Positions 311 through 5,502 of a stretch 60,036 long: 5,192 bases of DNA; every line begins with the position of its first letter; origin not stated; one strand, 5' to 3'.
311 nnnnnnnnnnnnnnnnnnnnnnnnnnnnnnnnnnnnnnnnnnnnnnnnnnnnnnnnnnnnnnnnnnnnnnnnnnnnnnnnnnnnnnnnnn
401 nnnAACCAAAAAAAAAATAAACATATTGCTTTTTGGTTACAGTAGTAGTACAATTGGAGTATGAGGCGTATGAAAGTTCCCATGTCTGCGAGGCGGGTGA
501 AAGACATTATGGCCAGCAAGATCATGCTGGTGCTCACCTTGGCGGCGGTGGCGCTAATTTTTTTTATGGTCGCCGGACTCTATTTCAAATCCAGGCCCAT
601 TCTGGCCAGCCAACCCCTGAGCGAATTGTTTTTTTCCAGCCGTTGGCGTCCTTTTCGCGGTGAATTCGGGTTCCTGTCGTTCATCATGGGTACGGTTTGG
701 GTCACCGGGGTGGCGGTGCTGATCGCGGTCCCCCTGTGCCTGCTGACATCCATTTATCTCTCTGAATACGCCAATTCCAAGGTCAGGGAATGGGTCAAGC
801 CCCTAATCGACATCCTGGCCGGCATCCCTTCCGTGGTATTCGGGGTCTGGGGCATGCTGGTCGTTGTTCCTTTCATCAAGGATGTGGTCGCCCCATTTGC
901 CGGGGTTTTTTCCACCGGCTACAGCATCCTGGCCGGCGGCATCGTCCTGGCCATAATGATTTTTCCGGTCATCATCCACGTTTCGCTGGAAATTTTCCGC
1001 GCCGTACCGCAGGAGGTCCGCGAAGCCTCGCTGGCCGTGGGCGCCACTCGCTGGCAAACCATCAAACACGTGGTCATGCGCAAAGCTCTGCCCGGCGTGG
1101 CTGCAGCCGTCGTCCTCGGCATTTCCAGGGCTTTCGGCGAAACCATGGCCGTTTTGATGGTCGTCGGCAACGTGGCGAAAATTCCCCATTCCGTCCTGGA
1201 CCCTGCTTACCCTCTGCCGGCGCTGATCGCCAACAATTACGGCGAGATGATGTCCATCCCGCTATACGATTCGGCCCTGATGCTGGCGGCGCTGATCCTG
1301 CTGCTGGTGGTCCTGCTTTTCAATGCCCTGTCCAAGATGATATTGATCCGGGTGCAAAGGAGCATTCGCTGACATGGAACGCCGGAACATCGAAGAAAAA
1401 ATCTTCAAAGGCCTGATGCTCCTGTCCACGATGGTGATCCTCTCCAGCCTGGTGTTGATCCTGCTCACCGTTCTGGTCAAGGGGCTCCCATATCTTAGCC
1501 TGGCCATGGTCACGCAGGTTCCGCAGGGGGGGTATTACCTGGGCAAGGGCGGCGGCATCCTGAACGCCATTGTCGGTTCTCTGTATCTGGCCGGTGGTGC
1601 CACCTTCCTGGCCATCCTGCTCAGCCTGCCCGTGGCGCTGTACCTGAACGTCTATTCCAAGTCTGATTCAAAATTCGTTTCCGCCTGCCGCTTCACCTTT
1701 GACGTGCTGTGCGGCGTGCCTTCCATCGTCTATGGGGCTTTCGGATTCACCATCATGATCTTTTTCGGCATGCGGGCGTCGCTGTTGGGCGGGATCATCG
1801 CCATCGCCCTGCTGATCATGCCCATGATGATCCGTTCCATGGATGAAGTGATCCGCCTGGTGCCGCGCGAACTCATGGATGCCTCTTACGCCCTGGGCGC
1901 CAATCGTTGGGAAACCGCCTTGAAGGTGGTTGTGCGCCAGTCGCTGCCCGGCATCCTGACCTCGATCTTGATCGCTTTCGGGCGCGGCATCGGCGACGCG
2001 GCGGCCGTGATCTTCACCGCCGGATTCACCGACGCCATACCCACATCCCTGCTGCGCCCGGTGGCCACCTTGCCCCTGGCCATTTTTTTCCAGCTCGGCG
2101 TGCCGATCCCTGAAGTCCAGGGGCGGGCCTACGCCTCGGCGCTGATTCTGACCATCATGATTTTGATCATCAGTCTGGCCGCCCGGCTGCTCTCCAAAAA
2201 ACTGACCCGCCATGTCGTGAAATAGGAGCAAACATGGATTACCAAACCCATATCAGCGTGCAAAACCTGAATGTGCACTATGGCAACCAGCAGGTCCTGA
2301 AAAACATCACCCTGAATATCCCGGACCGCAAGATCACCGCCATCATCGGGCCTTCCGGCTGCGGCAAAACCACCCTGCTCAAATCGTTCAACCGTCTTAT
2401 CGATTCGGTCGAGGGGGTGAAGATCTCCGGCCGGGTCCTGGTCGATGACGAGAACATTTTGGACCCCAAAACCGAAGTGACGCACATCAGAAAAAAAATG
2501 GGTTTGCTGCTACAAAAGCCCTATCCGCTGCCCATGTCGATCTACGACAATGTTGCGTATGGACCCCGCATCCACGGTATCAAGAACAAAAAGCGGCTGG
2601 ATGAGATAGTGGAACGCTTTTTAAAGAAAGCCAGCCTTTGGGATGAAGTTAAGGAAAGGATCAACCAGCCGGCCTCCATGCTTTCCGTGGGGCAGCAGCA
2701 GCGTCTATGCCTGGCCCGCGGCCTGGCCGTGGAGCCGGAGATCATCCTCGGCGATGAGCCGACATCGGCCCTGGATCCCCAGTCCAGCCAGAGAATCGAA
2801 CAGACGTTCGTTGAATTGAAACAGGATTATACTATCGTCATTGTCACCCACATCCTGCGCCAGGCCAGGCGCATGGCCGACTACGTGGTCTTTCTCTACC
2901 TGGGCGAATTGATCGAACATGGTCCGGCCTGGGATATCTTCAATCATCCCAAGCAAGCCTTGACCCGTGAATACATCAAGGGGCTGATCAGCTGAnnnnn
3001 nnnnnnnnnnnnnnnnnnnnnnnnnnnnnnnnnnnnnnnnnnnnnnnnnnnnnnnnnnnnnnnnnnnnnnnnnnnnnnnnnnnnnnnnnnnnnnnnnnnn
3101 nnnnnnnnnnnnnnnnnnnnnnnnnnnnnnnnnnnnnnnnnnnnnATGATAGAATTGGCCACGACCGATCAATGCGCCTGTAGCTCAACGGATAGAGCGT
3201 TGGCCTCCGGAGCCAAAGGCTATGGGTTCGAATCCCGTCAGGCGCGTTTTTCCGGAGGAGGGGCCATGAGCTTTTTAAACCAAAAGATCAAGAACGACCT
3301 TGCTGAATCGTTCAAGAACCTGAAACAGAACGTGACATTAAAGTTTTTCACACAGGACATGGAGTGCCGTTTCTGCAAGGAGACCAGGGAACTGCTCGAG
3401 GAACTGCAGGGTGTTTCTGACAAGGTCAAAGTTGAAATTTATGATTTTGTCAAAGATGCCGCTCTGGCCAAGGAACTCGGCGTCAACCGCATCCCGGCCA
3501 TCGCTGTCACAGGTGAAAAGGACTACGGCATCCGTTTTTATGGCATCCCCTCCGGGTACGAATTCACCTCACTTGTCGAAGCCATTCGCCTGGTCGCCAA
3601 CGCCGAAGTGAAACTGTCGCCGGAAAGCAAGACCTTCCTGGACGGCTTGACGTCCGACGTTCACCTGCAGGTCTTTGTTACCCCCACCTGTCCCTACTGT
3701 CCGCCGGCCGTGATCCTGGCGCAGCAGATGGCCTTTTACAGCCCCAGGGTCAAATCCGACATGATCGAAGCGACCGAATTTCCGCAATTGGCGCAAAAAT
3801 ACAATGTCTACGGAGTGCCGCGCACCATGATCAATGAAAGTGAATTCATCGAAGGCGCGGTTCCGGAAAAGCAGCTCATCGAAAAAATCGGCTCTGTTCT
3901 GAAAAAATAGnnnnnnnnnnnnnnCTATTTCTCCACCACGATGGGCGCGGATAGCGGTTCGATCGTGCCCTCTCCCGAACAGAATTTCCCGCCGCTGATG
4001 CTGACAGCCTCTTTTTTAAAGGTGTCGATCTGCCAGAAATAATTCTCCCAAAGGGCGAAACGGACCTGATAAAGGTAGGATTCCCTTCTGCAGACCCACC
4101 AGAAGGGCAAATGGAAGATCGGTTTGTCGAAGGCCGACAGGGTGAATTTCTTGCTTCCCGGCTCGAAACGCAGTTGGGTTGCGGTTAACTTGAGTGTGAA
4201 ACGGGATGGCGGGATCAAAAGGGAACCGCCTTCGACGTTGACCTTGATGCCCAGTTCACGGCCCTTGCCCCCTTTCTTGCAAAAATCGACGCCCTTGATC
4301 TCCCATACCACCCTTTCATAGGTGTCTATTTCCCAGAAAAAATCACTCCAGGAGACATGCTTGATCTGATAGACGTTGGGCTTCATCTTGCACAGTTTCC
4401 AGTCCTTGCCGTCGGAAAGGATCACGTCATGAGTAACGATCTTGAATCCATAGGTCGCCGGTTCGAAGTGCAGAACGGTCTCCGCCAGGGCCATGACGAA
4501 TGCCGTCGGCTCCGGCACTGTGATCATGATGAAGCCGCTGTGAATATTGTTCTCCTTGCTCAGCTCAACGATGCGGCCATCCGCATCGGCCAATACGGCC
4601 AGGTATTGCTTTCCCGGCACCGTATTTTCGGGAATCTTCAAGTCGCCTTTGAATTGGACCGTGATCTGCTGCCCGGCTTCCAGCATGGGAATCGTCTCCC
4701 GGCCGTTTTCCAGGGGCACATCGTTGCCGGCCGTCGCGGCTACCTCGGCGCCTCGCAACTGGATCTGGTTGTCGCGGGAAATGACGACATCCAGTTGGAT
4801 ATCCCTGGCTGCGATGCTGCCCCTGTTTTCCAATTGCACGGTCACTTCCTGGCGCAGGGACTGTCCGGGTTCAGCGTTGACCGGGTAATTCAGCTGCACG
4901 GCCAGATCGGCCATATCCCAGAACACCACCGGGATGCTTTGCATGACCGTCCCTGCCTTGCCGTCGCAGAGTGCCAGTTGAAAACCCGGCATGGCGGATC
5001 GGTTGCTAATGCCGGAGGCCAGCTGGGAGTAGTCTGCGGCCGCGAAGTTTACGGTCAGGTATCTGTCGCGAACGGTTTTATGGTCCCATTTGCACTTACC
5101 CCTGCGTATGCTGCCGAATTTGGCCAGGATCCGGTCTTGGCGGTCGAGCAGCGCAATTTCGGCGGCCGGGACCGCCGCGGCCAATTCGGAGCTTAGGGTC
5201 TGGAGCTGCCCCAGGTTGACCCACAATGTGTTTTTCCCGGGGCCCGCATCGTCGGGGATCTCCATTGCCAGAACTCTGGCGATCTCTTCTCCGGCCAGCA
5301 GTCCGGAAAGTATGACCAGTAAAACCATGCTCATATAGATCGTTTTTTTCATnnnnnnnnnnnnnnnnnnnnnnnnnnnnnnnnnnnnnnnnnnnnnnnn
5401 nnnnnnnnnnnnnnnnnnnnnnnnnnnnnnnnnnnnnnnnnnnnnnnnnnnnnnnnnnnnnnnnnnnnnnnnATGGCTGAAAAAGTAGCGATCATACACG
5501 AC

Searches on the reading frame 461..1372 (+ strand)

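Call 76: search_protein_families(library=pfam, proteins=[window:461-1372:+], max_evalue=0.0001)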
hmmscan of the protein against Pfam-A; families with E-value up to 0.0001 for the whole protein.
window:461-1372:+ (303 aa): 1 family
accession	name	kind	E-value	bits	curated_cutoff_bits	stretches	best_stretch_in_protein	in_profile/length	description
PF00528.27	BPD_transp_1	-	7e-23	81.7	26.4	1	96-294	4-178/184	Binding-protein-dependent transport system inner membrane component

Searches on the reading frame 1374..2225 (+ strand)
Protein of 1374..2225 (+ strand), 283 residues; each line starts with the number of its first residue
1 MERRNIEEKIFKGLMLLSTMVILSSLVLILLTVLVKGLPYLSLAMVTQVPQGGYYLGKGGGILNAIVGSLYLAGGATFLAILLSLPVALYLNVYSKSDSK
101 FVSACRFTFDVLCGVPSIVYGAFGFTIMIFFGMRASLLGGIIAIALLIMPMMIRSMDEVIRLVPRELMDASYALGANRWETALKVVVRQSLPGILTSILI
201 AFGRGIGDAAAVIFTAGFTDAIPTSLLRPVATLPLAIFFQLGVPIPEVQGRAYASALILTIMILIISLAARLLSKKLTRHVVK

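Call 76: search_protein_families(library=pfam, proteins=[window:1374-2225:+], max_evalue=0.0001)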
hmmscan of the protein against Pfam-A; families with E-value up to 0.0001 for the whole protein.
window:1374-2225:+ (283 aa): 1 family
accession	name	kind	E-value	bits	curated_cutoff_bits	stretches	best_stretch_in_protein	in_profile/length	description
PF00528.27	BPD_transp_1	-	6.1e-18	65.6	26.4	1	88-278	5-183/184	Binding-protein-dependent transport system inner membrane component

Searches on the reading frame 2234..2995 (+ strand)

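Call 43: search_protein_families(library=pfam, proteins=[window:2234-2995:+], max_evalue=0.01)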
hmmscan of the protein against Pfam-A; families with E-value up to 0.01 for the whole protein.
window:2234-2995:+ (253 aa): 15 families
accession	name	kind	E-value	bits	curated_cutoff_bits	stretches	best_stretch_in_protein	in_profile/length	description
PF00005.33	ABC_tran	-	9.7e-29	101.2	25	1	22-178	1-137/137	ABC transporter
PF13304.12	AAA_21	-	2.6e-10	41.3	27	2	34-62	1-26/304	AAA domain, putative AbiEii toxin, Type IV TA system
PF02463.25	SMC_N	-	1.9e-05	24.7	40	1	31-214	23-205/220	RecF/RecN/SMC N terminal domain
PF13476.12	AAA_23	-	4.1e-05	24.7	27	1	7-52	2-39/201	AAA domain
PF13401.12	AAA_22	-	6e-05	23.8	27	1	32-95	5-64/130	AAA domain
PF19568.5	Spore_III_AA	-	0.00036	20.2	27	1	13-60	126-172/306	Sporulation stage III, protein AA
PF13175.12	AAA_15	-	0.00046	20.3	32.1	1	22-78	14-63/374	AAA ATPase domain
PF03193.22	RsgA_GTPase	-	0.00056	20.2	30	1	6-53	81-127/174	RsgA GTPase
PF03215.21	Rad17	-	0.00081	19.8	23.8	1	19-53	32-66/186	Rad17 P-loop domain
PF13555.12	AAA_29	-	0.0015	18.7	27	1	24-55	14-45/61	P-loop containing region of AAA domain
PF00931.28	NB-ARC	-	0.0025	17.5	23.5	1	29-61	15-47/248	NB-ARC domain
PF20703.3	nSTAND1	-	0.0044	17.2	27.1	1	12-50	13-51/379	Novel STAND NTPase 1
PF13173.12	AAA_14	-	0.0058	17.1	27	0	32-56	2-27/129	AAA domain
PF01637.24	ATPase_2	-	0.0064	16.8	33.2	1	32-55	20-43/225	ATPase domain predominantly from Archaea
PF24389.1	ORC-CDC6-like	-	0.0069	15.6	27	0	32-52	32-52/571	ORC-CDC6-like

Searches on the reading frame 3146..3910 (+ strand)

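Call 78: search_protein_families(library=pfam, proteins=[window:3146-3910:+], max_evalue=0.0001)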
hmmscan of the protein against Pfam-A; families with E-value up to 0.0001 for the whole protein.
window:3146-3910:+ (254 aa): 5 families
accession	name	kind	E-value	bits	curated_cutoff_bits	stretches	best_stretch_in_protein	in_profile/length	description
PF13192.12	Thioredoxin_3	-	1.4e-21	76.7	24.8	1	173-248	2-74/76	Thioredoxin domain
PF23357.1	DUF7088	-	4.4e-12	46.5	27.8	1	56-121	15-88/105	Domain of unknown function (DUF7088)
PF00462.30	Glutaredoxin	-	3.2e-08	34.1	22.9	0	73-124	8-58/60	Glutaredoxin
PF00085.26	Thioredoxin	-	7.4e-08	32.8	23.5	0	55-131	13-88/103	Thioredoxin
PF13098.12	Thioredoxin_2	-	1.4e-06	29.1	27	0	175-246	10-102/104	Thioredoxin-like domain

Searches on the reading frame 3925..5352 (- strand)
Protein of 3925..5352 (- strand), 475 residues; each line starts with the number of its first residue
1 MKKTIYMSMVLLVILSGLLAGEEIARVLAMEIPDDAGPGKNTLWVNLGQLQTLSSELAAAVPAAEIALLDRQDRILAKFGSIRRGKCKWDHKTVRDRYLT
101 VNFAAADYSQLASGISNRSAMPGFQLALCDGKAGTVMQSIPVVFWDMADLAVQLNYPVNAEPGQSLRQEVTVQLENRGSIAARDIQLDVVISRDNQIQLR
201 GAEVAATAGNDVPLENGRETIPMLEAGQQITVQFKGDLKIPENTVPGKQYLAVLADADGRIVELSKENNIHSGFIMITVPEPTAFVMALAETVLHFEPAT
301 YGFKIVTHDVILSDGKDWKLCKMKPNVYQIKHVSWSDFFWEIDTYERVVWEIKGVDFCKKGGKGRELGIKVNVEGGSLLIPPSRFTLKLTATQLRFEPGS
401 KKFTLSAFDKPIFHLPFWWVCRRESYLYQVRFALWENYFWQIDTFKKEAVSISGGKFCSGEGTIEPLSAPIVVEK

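Call 76: search_protein_families(library=pfam, proteins=[window:3925-5352:-], max_evalue=0.0001)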
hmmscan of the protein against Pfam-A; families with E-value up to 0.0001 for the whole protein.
window:3925-5352:- (475 aa): 1 family
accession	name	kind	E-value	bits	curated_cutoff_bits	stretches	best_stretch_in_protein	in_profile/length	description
PF07705.17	CARDB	-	1.5e-09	38.4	22.7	1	148-271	2-99/101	CARDB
